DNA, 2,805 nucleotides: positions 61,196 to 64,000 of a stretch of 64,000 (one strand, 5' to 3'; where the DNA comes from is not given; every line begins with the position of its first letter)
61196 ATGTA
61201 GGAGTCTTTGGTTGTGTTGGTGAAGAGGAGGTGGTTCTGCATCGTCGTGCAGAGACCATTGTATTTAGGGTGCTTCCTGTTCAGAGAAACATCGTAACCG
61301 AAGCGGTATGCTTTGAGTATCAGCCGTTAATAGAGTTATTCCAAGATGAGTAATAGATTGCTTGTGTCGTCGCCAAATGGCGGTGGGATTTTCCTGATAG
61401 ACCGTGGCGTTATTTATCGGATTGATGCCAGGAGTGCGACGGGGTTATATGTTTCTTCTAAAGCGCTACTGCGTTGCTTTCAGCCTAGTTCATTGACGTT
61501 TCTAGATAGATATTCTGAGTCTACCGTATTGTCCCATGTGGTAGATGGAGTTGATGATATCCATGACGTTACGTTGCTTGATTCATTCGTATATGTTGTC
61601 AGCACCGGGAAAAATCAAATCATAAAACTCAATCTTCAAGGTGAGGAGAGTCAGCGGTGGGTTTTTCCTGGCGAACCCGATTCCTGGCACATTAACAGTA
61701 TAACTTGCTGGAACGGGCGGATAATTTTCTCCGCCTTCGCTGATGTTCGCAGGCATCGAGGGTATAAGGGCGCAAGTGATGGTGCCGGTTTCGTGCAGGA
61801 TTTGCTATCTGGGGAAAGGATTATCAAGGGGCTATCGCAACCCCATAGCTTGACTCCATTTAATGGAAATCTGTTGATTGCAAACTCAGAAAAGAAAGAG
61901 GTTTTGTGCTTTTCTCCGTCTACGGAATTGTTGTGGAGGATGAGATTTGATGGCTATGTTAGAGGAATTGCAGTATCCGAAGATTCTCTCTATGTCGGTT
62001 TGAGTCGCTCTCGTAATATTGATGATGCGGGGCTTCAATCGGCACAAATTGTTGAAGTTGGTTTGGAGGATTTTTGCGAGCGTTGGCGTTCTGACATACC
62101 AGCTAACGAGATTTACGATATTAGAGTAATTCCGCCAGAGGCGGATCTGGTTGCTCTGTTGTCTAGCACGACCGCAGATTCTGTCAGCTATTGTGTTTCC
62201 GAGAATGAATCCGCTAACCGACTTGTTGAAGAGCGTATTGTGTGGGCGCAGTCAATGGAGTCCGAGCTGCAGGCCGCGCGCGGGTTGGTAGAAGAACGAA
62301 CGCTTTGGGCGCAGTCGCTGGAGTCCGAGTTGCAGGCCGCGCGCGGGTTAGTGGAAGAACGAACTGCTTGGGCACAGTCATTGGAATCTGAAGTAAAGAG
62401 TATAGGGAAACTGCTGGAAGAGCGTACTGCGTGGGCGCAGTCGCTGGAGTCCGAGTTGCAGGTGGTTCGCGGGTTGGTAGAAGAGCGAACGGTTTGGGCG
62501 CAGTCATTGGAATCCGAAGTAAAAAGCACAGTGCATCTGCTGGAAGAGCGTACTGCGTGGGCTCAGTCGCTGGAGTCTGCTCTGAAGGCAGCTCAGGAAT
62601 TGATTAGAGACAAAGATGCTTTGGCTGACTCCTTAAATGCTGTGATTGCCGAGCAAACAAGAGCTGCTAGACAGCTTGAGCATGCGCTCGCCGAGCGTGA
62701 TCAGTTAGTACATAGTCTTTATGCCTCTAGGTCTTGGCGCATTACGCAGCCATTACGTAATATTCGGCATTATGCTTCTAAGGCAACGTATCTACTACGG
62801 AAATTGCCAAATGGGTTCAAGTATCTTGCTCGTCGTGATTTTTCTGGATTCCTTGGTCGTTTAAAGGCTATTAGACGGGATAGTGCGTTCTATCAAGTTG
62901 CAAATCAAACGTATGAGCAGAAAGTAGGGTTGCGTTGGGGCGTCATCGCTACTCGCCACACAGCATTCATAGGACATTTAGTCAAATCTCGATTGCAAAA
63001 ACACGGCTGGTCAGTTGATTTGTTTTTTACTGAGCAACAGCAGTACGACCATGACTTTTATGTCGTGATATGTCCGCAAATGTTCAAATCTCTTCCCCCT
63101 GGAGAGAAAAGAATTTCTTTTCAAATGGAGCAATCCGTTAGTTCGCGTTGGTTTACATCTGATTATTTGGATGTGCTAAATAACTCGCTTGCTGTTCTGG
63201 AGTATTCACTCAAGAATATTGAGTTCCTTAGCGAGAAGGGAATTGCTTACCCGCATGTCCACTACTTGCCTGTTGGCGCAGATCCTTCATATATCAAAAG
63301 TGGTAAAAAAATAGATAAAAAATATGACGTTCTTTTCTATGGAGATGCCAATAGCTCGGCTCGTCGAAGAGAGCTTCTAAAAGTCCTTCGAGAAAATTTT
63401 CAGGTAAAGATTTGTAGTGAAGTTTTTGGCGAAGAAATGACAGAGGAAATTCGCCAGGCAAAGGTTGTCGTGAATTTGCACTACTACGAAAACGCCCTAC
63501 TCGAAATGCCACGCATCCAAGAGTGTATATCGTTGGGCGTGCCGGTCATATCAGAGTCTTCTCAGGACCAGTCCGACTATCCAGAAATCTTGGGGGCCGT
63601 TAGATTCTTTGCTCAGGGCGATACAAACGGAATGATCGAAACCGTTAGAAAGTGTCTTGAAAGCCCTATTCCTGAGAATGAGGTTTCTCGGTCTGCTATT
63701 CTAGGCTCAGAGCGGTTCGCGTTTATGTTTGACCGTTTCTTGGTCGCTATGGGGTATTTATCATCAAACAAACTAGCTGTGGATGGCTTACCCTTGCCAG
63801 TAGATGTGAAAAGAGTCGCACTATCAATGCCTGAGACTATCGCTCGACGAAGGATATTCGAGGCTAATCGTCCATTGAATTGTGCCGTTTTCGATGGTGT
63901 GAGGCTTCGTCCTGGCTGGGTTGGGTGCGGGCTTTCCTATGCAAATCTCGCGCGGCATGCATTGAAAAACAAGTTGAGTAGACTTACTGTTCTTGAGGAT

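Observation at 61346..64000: Giant DUF4915-coiled-coil-GT-GT25 protein: a WbbB/WbdD-like molecular-ruler architecture with an uncharacterised domain in the terminator position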

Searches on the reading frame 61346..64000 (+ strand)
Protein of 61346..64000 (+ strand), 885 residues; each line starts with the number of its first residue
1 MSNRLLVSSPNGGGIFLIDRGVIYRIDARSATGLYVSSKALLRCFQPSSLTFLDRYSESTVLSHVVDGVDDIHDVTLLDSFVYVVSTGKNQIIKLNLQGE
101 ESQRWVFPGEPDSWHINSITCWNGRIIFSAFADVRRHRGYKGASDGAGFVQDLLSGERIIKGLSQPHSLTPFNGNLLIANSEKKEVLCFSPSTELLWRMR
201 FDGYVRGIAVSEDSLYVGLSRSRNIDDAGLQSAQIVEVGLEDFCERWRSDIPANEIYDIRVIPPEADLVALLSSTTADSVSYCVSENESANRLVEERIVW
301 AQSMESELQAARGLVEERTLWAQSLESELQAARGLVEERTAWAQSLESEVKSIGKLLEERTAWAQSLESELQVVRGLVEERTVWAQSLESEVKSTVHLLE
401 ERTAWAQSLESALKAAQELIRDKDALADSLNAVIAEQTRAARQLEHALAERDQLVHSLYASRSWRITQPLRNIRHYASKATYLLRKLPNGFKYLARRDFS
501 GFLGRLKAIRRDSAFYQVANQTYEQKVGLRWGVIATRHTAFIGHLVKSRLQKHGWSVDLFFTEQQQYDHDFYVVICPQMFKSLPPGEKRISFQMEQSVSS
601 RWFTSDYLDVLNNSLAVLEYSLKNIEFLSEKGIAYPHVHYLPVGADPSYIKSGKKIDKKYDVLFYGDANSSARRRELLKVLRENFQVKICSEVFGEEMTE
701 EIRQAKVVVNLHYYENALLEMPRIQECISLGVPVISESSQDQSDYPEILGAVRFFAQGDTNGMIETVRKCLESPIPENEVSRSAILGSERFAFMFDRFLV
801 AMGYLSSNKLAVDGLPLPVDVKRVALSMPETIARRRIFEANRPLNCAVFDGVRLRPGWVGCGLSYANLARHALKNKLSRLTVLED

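Call 3: search_protein_families(library=pfam, proteins=[window:61346-64000:+], max_evalue=0.01)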
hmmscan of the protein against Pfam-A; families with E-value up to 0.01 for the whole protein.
window:61346-64000:+ (885 aa): 4 families
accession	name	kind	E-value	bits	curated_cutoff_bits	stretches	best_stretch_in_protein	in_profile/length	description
PF16261.11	DUF4915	-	3.5e-16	59.8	35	1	67-263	94-308/316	Domain of unknown function (DUF4915)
PF13524.12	Glyco_trans_1_2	-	8.9e-05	22.9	25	1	675-784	3-125/144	Glycosyl transferase-like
PF05130.17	FlgN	-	0.0037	18.1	30.5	1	394-461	5-70/147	FlgN protein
PF17954.7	Pirin_C_2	-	0.0037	17.9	22.9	0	383-427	20-64/86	Quercetinase C-terminal cupin domain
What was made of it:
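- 61346..62146 (+): aa 1-267: DUF4915 six-bladed beta-propeller, the proposed chain-capping enzyme. PF16261 59.8 bits (call 3).
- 62933..63751 (+): aa about 530-802: GT-B (GT4-like) glycosyltransferase module. PF13524 sub-threshold (call 3).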

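Call 4: search_protein_families(library=ncbifam, proteins=[window:61346-64000:+], max_evalue=0.01)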
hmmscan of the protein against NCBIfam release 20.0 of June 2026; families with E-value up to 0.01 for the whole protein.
window:61346-64000:+ (885 aa): 2 families
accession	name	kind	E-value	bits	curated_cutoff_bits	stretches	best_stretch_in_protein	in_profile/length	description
TIGR03032.1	TIGR03032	hypoth_equivalog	3.3e-12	46.1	251.5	1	112-229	150-272/335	TIGR03032 family protein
NF045780.1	TrlF_fam_ATP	equivalog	0.0091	14.7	350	0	290-461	517-698/944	TrlF family AAA-like ATPase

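Call 5: find_homologous_proteins(query=window:61346-64000:+)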
Query window:61346-64000:+ (885 aa): 131 proteins with E <= 0.001 among 8000 candidates; the best 120 are listed.
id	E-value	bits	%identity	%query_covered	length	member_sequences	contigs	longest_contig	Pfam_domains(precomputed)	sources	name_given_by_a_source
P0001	0.0e+0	1991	100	100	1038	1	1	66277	PF16261.12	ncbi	ncbi:MAG: DUF4915 domain-containing protein [Pseudomonadota bacterium]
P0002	3.9e-229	781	45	100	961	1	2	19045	PF16261.12,PF13524.13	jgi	jgi:hypothetical protein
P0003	5.7e-221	754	44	100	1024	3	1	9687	PF16261.12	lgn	-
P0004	3.0e-218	745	48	56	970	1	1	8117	PF16261.12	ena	-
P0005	9.0e-212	724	41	100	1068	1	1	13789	PF16261.12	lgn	-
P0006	6.9e-202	691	44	54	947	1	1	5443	PF16261.12,PF01755.24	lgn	-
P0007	3.4e-149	517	47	33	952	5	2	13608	PF16261.12,PF13524.13,PF01755.24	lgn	-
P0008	4.0e-141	490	37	100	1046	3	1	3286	PF16261.12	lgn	-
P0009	6.7e-140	486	34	100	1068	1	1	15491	PF16261.12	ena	-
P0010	1.8e-138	481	35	100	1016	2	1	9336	PF16261.12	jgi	jgi:hypothetical protein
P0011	3.9e-138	480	36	100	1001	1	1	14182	PF16261.12,PF13524.13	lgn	-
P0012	1.9e-132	461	33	66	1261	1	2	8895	PF16261.12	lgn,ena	-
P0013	1.4e-127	445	34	92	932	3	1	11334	PF16261.12,PF13524.13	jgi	-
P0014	2.7e-114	401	32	49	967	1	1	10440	PF16261.12,PF13524.13,PF13692.13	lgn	-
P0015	1.3e-90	323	34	76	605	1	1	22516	PF16261.12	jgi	-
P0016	3.9e-78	282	37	54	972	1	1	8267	PF16261.12,PF13524.13,PF13692.13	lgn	-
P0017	1.2e-76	277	36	52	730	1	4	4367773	PF16261.12,PF27879.1,PF19220.7,PF27954.1,PF27881.1,PF24161.2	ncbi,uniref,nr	ncbi:DUF4915 domain-containing protein [Dickeya lacustris]|uniref:DUF4915 domain-containing protein 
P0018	2.9e-76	275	36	54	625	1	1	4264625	PF16261.12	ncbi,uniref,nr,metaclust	ncbi:DUF4915 domain-containing protein [Dickeya sp. CSL RW240]|uniref:DUF4915 domain-containing prot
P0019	3.7e-76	275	39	54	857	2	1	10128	PF16261.12,PF13692.13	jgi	jgi:glycosyltransferase involved in cell wall biosynthesis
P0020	3.3e-75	272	36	52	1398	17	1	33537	PF10111.15,PF13506.14,PF13641.13,PF00534.27,PF16261.12,PF00535.33,PF13692.13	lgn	-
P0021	8.9e-74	267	45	32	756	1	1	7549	PF10111.15,PF13641.13,PF16261.12,PF00535.33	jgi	jgi:glycosyltransferase involved in cell wall biosynthesis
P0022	1.8e-73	266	37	52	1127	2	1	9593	PF10111.15,PF13506.14,PF13641.13,PF16261.12,PF00535.33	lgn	-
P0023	2.8e-73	266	34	52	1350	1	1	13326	PF10111.15,PF13641.13,PF00534.27,PF16261.12,PF13524.13,PF00535.33,PF13692.13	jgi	jgi:O-antigen biosynthesis protein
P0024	1.3e-72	263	36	53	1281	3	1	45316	PF10111.15,PF13506.14,PF13641.13,PF00534.27,PF16261.12,PF13439.13,PF00535.33,PF13692.13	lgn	-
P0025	2.0e-72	263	37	51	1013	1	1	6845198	PF13641.13,PF16261.12,PF00535.33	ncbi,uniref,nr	ncbi:glycosyltransferase [Pseudomonas putida]|uniref:Glycosyltransferase n=1 Tax=Pseudomonas putida 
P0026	1.5e-71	260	35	53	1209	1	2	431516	PF10111.15,PF13641.13,PF16261.12,PF00535.33,PF13692.13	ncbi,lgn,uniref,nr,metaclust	ncbi:hypothetical protein GCM10007860_09700 [Chitiniphilus shinanonensis]|uniref:Glycosyltransferase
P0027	3.3e-71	259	36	53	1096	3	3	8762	PF00534.27,PF16261.12,PF13439.13,PF13692.13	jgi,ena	-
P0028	4.3e-70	255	41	37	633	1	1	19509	PF16261.12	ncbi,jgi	jgi:hypothetical protein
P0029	7.0e-70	254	34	56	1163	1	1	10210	PF13506.14,PF13641.13,PF00534.27,PF16261.12,PF13439.13,PF00535.33,PF13692.13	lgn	-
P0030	1.2e-69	254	32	56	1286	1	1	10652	PF13632.13,PF13641.13,PF16261.12,PF14307.13,PF00535.33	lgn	-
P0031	1.3e-69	253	44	33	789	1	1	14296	PF10111.15,PF13641.13,PF16261.12,PF00535.33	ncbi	-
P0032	2.9e-69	252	33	53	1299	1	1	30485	PF08614.17,PF00534.27,PF16261.12,PF28422.1,PF00038.27,PF19220.7,PF24161.2,PF07902.17,PF10174.15,PF13692.13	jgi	jgi:glycosyltransferase involved in cell wall biosynthesis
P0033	4.6e-69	252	36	52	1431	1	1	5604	PF10111.15,PF13506.14,PF13641.13,PF16261.12,PF00535.33,PF13692.13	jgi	jgi:GT2 family glycosyltransferase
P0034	4.8e-69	252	35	53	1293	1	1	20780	PF13641.13,PF00534.27,PF16261.12,PF13439.13,PF00535.33,PF13692.13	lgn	-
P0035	3.1e-68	249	33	51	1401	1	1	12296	PF13632.13,PF13641.13,PF16261.12,PF14307.13,PF00535.33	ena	-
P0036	2.9e-67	246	46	32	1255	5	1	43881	PF10111.15,PF13506.14,PF13641.13,PF00534.27,PF16261.12,PF13439.13,PF00535.33,PF13692.13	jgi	jgi:glycosyltransferase involved in cell wall biosynthesis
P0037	6.1e-67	245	42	35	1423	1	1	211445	PF10111.15,PF13506.14,PF13641.13,PF16261.12,PF00535.33,PF13692.13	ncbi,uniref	ncbi:MAG: glycosyltransferase [Pseudomonas sp.]|uniref:glycosyltransferase n=1 Tax=Pseudomonas sp. T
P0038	1.1e-66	244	43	33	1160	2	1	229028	PF10111.15,PF13641.13,PF16261.12,PF14307.13,PF00535.33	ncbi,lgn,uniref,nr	ncbi:glycoside hydrolase family 99-like domain-containing protein [Pseudomonas sp. 18058]|uniref:gly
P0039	2.5e-66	243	47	29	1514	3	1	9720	PF13641.13,PF00534.27,PF16261.12,PF13439.13,PF00535.33,PF13692.13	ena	-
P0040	4.5e-66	242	40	43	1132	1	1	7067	PF10111.15,PF13641.13,PF00534.27,PF16261.12,PF13524.13,PF00535.33,PF13692.13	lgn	-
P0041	4.9e-66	242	35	56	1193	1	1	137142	PF10111.15,PF13641.13,PF16261.12,PF00535.33,PF13692.13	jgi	jgi:GT2 family glycosyltransferase/glycosyltransferase involved in cell wall biosynthesis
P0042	7.9e-66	241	45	31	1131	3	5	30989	PF13641.13,PF16261.12,PF14307.13,PF00535.33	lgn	-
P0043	5.7e-65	238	43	32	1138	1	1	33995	PF13641.13,PF16261.12,PF14307.13,PF00535.33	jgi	jgi:O-antigen biosynthesis protein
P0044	1.1e-63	234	40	39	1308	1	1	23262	PF10111.15,PF13641.13,PF00534.27,PF16261.12,PF00535.33,PF08241.19,PF13692.13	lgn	-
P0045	1.3e-63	234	35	50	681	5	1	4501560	PF13851.12,PF16261.12,PF17675.7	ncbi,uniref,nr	ncbi:similar to Golgin subfamily A member 2 (Cis-Golgi matrix protein GM130) [Dickeya aquatica]|unir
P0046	1.4e-63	233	43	31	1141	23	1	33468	PF13641.13,PF16261.12,PF14307.13,PF00535.33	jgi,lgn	jgi:GT2 family glycosyltransferase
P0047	6.6e-63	231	37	43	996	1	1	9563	PF16261.12,PF13524.13,PF22772.3,PF13692.13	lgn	-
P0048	9.6e-63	231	31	50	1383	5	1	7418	PF10111.15,PF13641.13,PF00534.27,PF16261.12,PF13524.13,PF00535.33,PF13692.13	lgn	-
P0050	8.3e-62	228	41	40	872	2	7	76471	PF13641.13,PF16261.12,PF00535.33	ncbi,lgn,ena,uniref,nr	ncbi:glycosyltransferase [uncultured Pseudomonas sp.]|uniref:glycosyltransferase n=1 Tax=uncultured 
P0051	2.7e-60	223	36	53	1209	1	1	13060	PF13641.13,PF00534.27,PF16261.12,PF00535.33,PF13692.13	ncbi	ncbi:MAG: DUF4915 domain-containing protein [Luteimonas sp.]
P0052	1.4e-59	220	34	53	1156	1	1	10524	PF10111.15,PF13641.13,PF00534.27,PF16261.12,PF00535.33,PF13692.13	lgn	-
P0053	5.1e-59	218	34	55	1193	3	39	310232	PF13641.13,PF00534.27,PF16261.12,PF13524.13,PF00535.33,PF13692.13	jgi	-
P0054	1.2e-58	217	35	53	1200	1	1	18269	PF10111.15,PF13641.13,PF00534.27,PF16261.12,PF00535.33,PF13692.13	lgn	-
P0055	2.1e-58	216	34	53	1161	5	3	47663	PF10111.15,PF13641.13,PF00534.27,PF16261.12,PF00535.33,PF13692.13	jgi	jgi:GT2 family glycosyltransferase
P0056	4.8e-58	215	42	32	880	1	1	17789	PF13641.13,PF16261.12,PF00535.33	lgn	-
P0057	5.6e-58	215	36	47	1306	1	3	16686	PF13641.13,PF00534.27,PF16261.12,PF13524.13,PF00535.33,PF13692.13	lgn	-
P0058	1.4e-56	210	33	53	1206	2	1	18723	PF10111.15,PF13641.13,PF00534.27,PF16261.12,PF00535.33,PF13692.13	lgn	-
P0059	1.6e-56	210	35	53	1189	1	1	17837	PF13632.13,PF10111.15,PF13641.13,PF00534.27,PF16261.12,PF13524.13,PF00535.33,PF13692.13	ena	-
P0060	3.5e-56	209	35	56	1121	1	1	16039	PF10111.15,PF13641.13,PF00534.27,PF16261.12,PF00535.33,PF13692.13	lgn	-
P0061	4.1e-54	202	34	53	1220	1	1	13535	PF13641.13,PF00534.27,PF16261.12,PF00535.33,PF13692.13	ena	-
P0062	4.3e-54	202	33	55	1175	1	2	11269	PF13641.13,PF00534.27,PF16261.12,PF13524.13,PF00535.33,PF13692.13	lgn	-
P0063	2.9e-53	199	42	29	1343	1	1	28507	PF13847.13,PF13489.13,PF13641.13,PF16261.12,PF13649.13,PF13524.13,PF00535.33,PF08241.19,PF13692.13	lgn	-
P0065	1.2e-52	197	35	38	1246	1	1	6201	PF13641.13,PF00534.27,PF16261.12,PF00535.33,PF13692.13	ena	-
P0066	6.3e-52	195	35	53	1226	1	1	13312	PF13632.13,PF10111.15,PF13641.13,PF00534.27,PF16261.12,PF00535.33,PF13692.13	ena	-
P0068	7.3e-51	191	36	47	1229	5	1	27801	PF13641.13,PF00534.27,PF16261.12,PF00535.33,PF13692.13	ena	-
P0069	3.0e-50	189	40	31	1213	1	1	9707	PF10111.15,PF13641.13,PF16261.12,PF14307.13,PF00535.33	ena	-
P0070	3.6e-49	186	32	53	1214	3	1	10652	PF00534.27,PF16261.12,PF00535.33,PF13692.13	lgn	-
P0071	8.4e-49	185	30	59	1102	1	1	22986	PF00534.27,PF16261.12,PF13692.13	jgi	jgi:glycosyltransferase involved in cell wall biosynthesis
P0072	1.3e-48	184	33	42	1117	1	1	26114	PF13641.13,PF00534.27,PF16261.12,PF00535.33,PF13692.13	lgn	-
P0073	1.3e-48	184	33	53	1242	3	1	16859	PF10111.15,PF13641.13,PF00534.27,PF16261.12,PF00535.33,PF13692.13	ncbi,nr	ncbi:MAG: glycosyltransferase [Gammaproteobacteria bacterium]|nr:glycosyltransferase [Gammaproteobac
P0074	1.4e-48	184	32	56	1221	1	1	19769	PF10111.15,PF13641.13,PF00534.27,PF16261.12,PF00535.33,PF13692.13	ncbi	-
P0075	3.0e-48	183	33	53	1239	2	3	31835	PF13641.13,PF00534.27,PF16261.12,PF13524.13,PF00535.33,PF13692.13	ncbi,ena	-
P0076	4.3e-48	182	35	42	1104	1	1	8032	PF10111.15,PF13641.13,PF16261.12,PF00535.33,PF13692.13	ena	-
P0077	1.1e-47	181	33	53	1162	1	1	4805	PF00534.27,PF16261.12,PF13524.13,PF00535.33,PF13692.13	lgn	-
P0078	2.0e-47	180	40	16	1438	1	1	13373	PF13847.13,PF13489.13,PF13649.13,PF07028.17,PF01209.25,PF03567.21,PF08241.19,PF08242.19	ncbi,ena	-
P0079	2.1e-47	180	32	54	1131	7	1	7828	PF10111.15,PF13641.13,PF16261.12,PF00535.33,PF13692.13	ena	-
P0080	2.7e-47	180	31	53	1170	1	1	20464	PF13641.13,PF16261.12,PF00535.33,PF13692.13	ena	-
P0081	7.9e-47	178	33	41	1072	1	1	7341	PF10111.15,PF13641.13,PF16261.12,PF13524.13,PF00535.33,PF13692.13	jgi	-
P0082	3.1e-46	176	32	53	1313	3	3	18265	PF13641.13,PF00534.27,PF16261.12,PF13524.13,PF00535.33,PF13692.13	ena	-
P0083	7.2e-45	172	40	25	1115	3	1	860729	PF10111.15,PF13641.13,PF00534.27,PF16261.12,PF00535.33,PF13692.13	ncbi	ncbi:glycosyltransferase [Luteimonas sp. A537]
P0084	2.5e-44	170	31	53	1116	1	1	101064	PF10111.15,PF13641.13,PF00534.27,PF16261.12,PF13524.13,PF00535.33,PF13692.13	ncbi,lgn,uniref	ncbi:glycosyltransferase [Luteimonas sp. MJ204]|uniref:glycosyltransferase n=1 Tax=Luteimonas sp. MJ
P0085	4.2e-44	169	31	53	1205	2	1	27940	PF10111.15,PF13641.13,PF00534.27,PF16261.12,PF00535.33,PF13692.13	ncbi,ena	-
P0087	6.5e-44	168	30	53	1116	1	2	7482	PF10111.15,PF13641.13,PF00534.27,PF16261.12,PF00535.33,PF13692.13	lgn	-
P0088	3.4e-43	166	33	53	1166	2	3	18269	PF10111.15,PF13641.13,PF00534.27,PF16261.12,PF00535.33,PF13692.13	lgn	-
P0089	8.0e-43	165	35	21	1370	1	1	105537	PF16261.12,PF25541.1,PF03567.21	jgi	jgi:hypothetical protein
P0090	9.4e-43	165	30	53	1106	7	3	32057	PF10111.15,PF13641.13,PF00534.27,PF16261.12,PF00535.33,PF13692.13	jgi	-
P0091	1.4e-42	164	39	30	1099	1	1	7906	PF10111.15,PF13641.13,PF16261.12,PF00535.33,PF13692.13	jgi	jgi:GT2 family glycosyltransferase/glycosyltransferase involved in cell wall biosynthesis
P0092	2.8e-41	160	36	34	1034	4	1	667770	PF13641.13,PF00534.27,PF16261.12,PF13524.13,PF00535.33,PF13692.13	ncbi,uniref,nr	ncbi:glycosyltransferase [Oleiagrimonas citrea]|uniref:glycosyltransferase n=1 Tax=Oleiagrimonas cit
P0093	8.0e-41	158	38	29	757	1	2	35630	PF16261.12,PF14307.13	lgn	-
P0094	1.4e-40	157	30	53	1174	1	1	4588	PF10111.15,PF13641.13,PF00534.27,PF16261.12,PF13524.13,PF00535.33,PF13692.13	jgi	-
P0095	2.0e-40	157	34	34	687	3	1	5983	PF16261.12,PF13578.13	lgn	-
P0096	2.5e-38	150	36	31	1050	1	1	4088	PF13506.14,PF13641.13,PF16261.12,PF13524.13,PF00535.33,PF13692.13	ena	-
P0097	5.6e-38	149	34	34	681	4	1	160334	PF16261.12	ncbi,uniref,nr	ncbi:DUF4915 domain-containing protein [Nitrosospira sp. Nsp1]|uniref:DUF4915 domain-containing prot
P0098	6.6e-38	149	37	31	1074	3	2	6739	PF13641.13,PF00534.27,PF16261.12,PF13524.13,PF00535.33,PF13692.13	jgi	jgi:GT2 family glycosyltransferase/glycosyltransferase involved in cell wall biosynthesis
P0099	3.7e-37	146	32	47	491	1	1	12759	PF16261.12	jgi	-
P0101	1.3e-36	144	32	44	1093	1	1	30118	PF10111.15,PF13641.13,PF16261.12,PF00535.33,PF13692.13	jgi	jgi:GT2 family glycosyltransferase/glycosyltransferase involved in cell wall biosynthesis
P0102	1.4e-36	144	28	53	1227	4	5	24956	PF10111.15,PF13641.13,PF16261.12,PF00535.33,PF13692.13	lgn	-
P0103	2.1e-36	144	28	53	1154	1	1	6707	PF13712.13,PF13641.13,PF16261.12,PF13524.13,PF00535.33,PF13692.13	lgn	-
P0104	5.6e-35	139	41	18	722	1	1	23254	PF13847.13,PF13489.13,PF13649.13,PF01209.25,PF08241.19,PF08242.19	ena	-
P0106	2.0e-26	111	27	47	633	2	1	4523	PF16261.12,PF07028.17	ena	-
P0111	2.1e-12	64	34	24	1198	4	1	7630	PF10111.15,PF13641.13,PF00534.27,PF13524.13,PF00535.33,PF13692.13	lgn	-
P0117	4.1e-9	53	40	19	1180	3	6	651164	PF10111.15,PF13641.13,PF00534.27,PF13524.13,PF00535.33,PF13692.13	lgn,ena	-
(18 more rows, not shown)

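Call 9: find_encoding_contigs(protein=P0001, flank=10000, max_places=3)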
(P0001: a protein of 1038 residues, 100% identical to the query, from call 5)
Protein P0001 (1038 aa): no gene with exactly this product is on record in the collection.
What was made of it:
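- Tried and rejected: The protein is not on record there (call 9).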

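Call 11: search_protein_families(library=pfam, proteins=[P0001], max_evalue=1)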
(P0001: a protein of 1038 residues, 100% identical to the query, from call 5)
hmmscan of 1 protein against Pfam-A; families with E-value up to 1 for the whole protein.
P0001 (1038 aa): 13 families
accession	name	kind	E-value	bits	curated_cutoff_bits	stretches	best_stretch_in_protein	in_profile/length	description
PF16261.11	DUF4915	-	4.5e-16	59.4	35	1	67-263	94-308/316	Domain of unknown function (DUF4915)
PF13524.12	Glyco_trans_1_2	-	0.00016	22.1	25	1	675-784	3-125/144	Glycosyl transferase-like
PF01755.23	Glyco_transf_25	-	0.00027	21.3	24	1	856-907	65-116/199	Glycosyltransferase family 25 (LPS biosynthesis protein)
PF05130.17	FlgN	-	0.0045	17.8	30.5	1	394-461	5-70/147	FlgN protein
PF17954.7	Pirin_C_2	-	0.0055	17.3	22.9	0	383-427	20-64/86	Quercetinase C-terminal cupin domain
PF11368.13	DUF3169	-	0.09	12.8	31.6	1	937-987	56-109/250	Protein of unknown function (DUF3169)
PF09762.14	CCDC93_CC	-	0.093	12.2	30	1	306-422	123-240/429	CCDC93 coiled-coil domain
PF12998.12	ING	-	0.2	12.7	23.9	0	386-439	39-93/102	Inhibitor of growth proteins N-terminal histone-binding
PF13094.11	CENP-Q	-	0.21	12.1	28.5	0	583-631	11-61/162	CENP-Q, a CENPA-CAD centromere complex subunit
PF04399.18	Glutaredoxin2_C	-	0.21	11.8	32.8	0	381-428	35-82/130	Glutaredoxin 2, C terminal domain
PF18595.6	Nuf2_DHR10-like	-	0.26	11.8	28.4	1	382-447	25-90/117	Nuf2, DHR10-like domain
PF18625.7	EspB_PE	-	0.59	11.1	29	0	398-447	17-66/77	ESX-1 secreted protein B PE domain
PF09304.16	Cortex-I_coil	-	0.66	10.7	60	0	398-455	14-71/107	Cortexillin coiled-coil region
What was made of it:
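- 63812..64000 (+): aa about 823-885: start of the GT25-like GT-A module, which runs to about aa 1010 beyond the window. PF01755 21.3 bits, below its cutoff (call 11).
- On Pfam DUF4915 (PF16261): 59.8 bits, E=3.5e-16, aa 67-263 against profile positions 94-308 of 316 (call 3); 59.4 bits on the full-length protein (call 11)
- On GT25 (CAZy; Pfam PF01755): 21.3 bits, below the cutoff (call 11).
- On GT4-like GT-B glycosyltransferases (Pfam Glyco_trans_1_2, PF13524): 22.1-22.9 bits, below the cutoff (calls 3, 11).
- Checked: GT25 is sub-threshold by sequence, 21.3 bits against 24 (call 11).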
